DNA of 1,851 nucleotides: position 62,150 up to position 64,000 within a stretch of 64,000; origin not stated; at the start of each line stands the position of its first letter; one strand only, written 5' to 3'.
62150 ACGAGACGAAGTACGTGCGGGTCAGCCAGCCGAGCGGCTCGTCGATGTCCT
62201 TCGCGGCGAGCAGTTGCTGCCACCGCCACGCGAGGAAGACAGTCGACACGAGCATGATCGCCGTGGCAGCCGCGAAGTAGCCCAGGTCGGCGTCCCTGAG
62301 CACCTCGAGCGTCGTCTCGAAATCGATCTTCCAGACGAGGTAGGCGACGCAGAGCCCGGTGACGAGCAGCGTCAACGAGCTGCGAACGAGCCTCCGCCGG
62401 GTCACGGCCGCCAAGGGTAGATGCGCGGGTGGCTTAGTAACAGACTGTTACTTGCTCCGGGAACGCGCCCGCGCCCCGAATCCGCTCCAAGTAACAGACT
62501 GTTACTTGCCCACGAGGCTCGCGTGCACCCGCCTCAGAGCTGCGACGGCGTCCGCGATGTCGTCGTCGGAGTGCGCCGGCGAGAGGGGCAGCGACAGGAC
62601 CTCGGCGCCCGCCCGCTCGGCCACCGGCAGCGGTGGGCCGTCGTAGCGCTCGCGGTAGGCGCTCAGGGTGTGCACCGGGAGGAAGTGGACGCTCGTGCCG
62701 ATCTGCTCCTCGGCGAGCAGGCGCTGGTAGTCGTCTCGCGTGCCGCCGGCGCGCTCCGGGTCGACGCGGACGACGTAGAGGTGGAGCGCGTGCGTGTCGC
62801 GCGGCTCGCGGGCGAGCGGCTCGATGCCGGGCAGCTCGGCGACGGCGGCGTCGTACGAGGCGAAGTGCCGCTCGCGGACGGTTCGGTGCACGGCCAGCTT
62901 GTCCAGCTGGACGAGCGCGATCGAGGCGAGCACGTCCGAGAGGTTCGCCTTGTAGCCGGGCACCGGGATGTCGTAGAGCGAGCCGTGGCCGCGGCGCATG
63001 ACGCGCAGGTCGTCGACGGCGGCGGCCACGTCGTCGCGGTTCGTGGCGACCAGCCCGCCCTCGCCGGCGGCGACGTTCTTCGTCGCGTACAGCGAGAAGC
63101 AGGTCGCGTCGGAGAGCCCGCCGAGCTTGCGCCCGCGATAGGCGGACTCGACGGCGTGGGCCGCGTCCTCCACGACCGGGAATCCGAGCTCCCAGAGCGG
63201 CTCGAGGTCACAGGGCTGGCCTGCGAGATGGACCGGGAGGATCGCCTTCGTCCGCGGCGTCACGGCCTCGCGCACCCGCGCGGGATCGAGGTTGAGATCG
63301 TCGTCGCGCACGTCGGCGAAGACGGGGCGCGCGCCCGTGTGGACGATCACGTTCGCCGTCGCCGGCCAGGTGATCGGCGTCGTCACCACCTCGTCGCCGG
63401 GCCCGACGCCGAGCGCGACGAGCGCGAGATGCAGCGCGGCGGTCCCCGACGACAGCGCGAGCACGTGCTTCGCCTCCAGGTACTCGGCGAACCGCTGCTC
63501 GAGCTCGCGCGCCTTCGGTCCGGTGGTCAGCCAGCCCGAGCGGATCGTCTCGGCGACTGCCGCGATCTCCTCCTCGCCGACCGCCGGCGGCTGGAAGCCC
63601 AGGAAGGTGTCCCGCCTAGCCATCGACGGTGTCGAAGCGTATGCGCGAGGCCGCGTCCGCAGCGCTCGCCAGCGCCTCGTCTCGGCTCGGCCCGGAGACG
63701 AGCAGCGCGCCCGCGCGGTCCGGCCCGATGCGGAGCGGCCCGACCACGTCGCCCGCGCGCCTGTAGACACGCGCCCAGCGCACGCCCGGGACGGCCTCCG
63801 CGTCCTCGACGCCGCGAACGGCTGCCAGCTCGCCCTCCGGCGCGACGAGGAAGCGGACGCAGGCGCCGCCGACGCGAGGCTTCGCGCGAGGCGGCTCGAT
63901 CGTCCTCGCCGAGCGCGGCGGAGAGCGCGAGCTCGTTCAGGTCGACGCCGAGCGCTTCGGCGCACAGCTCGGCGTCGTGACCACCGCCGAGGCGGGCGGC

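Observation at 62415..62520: Duplicated 20-nt AT-rich palindrome at the head of an 11-gene operon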

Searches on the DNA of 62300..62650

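Call 56: search_rna_families(source=window, start=62300, end=62650, threshold=evalue, max_evalue=1)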
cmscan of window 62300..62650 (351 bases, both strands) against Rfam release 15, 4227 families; matches with E-value up to 1: 0.
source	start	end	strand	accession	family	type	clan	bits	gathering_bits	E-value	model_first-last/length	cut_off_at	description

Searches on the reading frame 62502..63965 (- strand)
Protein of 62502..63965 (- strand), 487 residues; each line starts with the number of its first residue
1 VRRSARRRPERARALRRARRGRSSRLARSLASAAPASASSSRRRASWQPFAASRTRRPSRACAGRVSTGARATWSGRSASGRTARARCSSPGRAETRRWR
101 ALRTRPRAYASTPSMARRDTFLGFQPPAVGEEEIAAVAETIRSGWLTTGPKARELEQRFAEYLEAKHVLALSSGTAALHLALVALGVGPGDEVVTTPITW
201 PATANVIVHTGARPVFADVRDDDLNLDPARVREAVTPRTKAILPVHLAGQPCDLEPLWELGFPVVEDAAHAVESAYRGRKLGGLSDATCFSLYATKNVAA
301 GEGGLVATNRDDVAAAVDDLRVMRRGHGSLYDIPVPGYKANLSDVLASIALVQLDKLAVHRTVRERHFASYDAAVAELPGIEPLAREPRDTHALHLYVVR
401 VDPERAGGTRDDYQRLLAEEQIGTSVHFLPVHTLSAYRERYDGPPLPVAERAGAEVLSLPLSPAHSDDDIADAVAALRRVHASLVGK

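Call 7: search_protein_families(library=pfam, proteins=[window:62502-63965:-], max_evalue=0.001)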
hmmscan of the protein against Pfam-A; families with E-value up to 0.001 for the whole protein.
window:62502-63965:- (487 aa): 4 families
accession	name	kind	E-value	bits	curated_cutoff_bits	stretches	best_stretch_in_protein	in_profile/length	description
PF01041.23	DegT_DnrJ_EryC1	-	9.7e-109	364.3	19.8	1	129-477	3-359/360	DegT/DnrJ/EryC1/StrS aminotransferase family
PF01053.26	Cys_Met_Meta_PP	-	1.3e-06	27.6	27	1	149-243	51-142/381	Cys/Met metabolism PLP-dependent enzyme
PF00155.27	Aminotran_1_2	-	1.8e-06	27.8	19.7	1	125-242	18-150/361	Aminotransferase class I and II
PF01212.27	Beta_elim_lyase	-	4.1e-06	26.8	27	1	150-317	32-220/288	Beta-eliminating lyase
